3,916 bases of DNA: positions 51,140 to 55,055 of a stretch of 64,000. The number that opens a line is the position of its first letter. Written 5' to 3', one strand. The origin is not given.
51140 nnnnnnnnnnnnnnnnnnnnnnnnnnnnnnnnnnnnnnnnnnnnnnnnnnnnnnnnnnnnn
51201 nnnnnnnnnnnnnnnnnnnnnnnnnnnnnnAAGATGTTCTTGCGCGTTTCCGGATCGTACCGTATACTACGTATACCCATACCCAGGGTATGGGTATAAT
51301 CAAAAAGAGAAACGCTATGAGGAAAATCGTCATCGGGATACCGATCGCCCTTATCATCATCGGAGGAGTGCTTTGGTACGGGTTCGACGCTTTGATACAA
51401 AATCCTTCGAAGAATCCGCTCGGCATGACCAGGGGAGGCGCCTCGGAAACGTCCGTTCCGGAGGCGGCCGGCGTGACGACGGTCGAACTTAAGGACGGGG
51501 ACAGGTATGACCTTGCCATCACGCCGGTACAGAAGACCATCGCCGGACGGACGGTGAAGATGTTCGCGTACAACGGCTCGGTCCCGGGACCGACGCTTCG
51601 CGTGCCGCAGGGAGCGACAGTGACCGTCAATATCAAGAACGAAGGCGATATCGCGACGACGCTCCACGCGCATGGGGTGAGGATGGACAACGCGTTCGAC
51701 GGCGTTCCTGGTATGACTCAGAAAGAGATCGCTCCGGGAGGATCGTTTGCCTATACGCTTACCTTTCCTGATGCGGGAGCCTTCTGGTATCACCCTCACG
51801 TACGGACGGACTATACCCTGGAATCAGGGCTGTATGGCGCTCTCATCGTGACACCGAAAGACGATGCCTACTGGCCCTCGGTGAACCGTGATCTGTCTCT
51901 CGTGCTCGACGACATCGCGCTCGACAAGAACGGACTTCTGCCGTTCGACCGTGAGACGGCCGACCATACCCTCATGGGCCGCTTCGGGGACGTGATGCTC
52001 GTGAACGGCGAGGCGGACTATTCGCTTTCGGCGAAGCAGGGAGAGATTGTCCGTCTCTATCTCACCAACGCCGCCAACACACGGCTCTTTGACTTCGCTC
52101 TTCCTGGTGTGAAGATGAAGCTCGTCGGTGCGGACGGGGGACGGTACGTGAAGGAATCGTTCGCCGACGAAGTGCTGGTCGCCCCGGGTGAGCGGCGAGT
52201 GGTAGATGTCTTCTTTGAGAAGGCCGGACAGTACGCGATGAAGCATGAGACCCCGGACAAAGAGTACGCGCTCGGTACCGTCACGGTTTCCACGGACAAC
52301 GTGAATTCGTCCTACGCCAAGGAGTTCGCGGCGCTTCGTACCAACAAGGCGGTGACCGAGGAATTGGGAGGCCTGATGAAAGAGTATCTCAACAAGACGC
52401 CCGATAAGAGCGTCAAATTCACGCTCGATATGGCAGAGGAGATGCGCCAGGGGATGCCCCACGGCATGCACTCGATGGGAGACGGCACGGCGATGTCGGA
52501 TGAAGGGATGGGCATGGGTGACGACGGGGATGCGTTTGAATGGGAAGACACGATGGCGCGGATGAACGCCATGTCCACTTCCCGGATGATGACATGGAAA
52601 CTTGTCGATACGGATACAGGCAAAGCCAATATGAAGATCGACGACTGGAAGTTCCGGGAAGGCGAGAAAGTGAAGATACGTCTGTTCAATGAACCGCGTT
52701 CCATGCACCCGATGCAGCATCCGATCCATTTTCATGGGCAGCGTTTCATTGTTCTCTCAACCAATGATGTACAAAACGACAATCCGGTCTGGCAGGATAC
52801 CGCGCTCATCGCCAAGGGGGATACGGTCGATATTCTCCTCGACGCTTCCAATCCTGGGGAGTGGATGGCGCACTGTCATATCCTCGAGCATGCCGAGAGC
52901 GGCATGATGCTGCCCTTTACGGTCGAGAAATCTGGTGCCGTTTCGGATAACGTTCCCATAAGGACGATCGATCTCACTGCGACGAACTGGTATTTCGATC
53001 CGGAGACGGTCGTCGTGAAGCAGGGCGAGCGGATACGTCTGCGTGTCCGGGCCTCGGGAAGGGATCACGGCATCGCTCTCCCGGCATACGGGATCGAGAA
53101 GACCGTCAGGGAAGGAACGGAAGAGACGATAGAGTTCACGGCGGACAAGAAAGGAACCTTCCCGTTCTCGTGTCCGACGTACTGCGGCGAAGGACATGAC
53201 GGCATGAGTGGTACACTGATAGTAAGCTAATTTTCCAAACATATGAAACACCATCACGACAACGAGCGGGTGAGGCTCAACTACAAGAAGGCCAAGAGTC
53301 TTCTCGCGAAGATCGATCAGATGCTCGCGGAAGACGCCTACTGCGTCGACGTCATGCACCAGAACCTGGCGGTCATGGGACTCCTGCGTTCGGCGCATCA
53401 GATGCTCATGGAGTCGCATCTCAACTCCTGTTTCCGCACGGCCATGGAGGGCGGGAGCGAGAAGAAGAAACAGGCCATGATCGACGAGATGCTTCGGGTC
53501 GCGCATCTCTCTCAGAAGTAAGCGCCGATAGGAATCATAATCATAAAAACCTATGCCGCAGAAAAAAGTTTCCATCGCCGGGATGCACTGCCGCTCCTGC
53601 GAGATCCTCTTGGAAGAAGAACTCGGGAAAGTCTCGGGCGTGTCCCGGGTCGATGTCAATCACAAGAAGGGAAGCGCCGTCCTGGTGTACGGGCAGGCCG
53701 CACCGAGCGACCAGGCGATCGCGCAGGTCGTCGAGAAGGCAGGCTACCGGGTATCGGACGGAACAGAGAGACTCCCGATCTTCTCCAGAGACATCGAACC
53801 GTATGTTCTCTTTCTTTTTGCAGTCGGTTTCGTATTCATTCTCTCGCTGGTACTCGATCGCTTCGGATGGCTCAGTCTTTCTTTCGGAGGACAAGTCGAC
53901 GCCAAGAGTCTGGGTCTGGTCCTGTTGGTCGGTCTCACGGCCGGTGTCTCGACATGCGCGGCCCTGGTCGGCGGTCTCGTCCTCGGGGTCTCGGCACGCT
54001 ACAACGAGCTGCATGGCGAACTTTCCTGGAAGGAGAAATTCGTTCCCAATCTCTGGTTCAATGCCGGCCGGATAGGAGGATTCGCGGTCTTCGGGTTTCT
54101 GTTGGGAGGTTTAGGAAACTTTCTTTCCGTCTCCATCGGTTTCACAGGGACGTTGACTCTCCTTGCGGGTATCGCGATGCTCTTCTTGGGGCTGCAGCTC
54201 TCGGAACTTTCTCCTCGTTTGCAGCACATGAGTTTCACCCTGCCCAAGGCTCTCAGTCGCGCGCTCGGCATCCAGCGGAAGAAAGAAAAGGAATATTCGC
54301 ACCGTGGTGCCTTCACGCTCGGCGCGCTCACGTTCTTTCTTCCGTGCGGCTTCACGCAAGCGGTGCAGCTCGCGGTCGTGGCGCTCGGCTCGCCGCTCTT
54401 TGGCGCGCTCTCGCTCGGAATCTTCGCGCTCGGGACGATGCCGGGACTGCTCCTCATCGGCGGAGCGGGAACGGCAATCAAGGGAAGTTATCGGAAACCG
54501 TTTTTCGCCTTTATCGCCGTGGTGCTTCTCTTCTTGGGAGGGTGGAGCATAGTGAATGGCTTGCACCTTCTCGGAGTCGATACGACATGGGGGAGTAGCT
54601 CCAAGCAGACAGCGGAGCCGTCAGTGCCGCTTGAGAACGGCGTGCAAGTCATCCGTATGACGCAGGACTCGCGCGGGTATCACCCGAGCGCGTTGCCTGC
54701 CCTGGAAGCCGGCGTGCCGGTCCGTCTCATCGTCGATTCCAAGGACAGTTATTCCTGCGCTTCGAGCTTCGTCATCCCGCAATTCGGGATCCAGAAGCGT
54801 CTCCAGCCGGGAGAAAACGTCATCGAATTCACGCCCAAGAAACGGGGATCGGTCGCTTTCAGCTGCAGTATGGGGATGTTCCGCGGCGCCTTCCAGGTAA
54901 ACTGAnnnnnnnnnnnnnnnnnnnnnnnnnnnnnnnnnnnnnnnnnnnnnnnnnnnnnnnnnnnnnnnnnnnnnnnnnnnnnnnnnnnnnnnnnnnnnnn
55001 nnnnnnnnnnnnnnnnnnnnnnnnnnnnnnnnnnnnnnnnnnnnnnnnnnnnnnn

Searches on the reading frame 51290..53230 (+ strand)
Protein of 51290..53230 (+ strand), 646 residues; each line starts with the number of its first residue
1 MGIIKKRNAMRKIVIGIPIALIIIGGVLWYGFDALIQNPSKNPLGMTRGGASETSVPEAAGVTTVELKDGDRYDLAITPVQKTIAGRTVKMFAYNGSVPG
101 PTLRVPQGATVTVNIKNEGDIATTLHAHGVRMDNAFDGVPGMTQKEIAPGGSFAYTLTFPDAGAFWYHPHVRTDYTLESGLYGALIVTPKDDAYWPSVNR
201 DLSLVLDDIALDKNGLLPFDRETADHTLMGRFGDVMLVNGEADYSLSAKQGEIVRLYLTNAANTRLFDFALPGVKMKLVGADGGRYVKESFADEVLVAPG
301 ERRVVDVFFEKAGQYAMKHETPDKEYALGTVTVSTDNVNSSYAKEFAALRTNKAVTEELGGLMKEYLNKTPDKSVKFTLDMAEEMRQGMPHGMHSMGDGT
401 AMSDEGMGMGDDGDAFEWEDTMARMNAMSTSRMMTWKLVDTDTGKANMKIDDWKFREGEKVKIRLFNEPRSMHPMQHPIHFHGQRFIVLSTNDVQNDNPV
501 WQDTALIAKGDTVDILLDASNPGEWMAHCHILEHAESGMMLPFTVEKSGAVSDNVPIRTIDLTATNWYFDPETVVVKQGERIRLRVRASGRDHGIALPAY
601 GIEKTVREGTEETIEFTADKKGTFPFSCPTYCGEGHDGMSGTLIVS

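Call 11: search_protein_families(library=pfam, proteins=[window:51290-53230:+], max_evalue=0.001)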
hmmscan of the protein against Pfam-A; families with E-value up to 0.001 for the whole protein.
window:51290-53230:+ (646 aa): 6 families
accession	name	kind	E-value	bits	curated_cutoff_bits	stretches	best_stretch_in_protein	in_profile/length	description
PF07731.20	Cu-oxidase_2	-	3e-35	121.4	20.4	2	436-547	22-135/137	Multicopper oxidase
PF07732.21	Cu-oxidase_3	-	9.2e-35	119.7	21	1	80-191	5-118/119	Multicopper oxidase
PF13473.12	Cupredoxin_1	-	8e-18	64.8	27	1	558-645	21-104/104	Cupredoxin-like domain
PF00394.28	Cu-oxidase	-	1.4e-16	61.4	21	2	233-319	36-133/157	Multicopper oxidase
PF06525.17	SoxE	-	0.00015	21.7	21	0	506-547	99-140/149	Sulfocyanin (SoxE) domain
PF00116.26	COX2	-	0.00025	21.4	22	1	572-639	46-113/120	Cytochrome C oxidase subunit II, periplasmic domain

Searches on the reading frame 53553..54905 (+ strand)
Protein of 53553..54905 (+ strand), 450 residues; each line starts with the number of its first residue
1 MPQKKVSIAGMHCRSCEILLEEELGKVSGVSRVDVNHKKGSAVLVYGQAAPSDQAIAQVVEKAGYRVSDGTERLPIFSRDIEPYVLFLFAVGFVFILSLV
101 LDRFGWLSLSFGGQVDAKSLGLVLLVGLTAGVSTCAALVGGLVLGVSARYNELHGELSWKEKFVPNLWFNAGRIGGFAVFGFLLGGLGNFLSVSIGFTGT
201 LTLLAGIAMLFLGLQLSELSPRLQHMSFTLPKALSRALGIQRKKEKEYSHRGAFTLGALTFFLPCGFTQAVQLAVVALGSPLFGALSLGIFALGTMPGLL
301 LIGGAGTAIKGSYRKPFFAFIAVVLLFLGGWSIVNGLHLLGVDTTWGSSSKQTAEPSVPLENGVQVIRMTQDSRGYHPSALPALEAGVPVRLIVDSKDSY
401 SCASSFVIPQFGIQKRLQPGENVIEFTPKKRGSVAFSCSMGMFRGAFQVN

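Call 11: search_protein_families(library=pfam, proteins=[window:53553-54905:+], max_evalue=0.001)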
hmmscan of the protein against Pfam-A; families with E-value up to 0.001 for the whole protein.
window:53553-54905:+ (450 aa): 3 families
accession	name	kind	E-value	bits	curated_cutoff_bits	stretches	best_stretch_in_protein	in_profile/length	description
PF13386.12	DsbD_2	-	2.8e-28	99.6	24.9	1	123-331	2-199/199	Cytochrome C biogenesis protein transmembrane region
PF00403.32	HMA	-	3.1e-11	43.9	24.8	1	6-65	2-61/62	Heavy-metal-associated domain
PF13473.12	Cupredoxin_1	-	5.4e-09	36.5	27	1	346-446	10-101/104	Cupredoxin-like domain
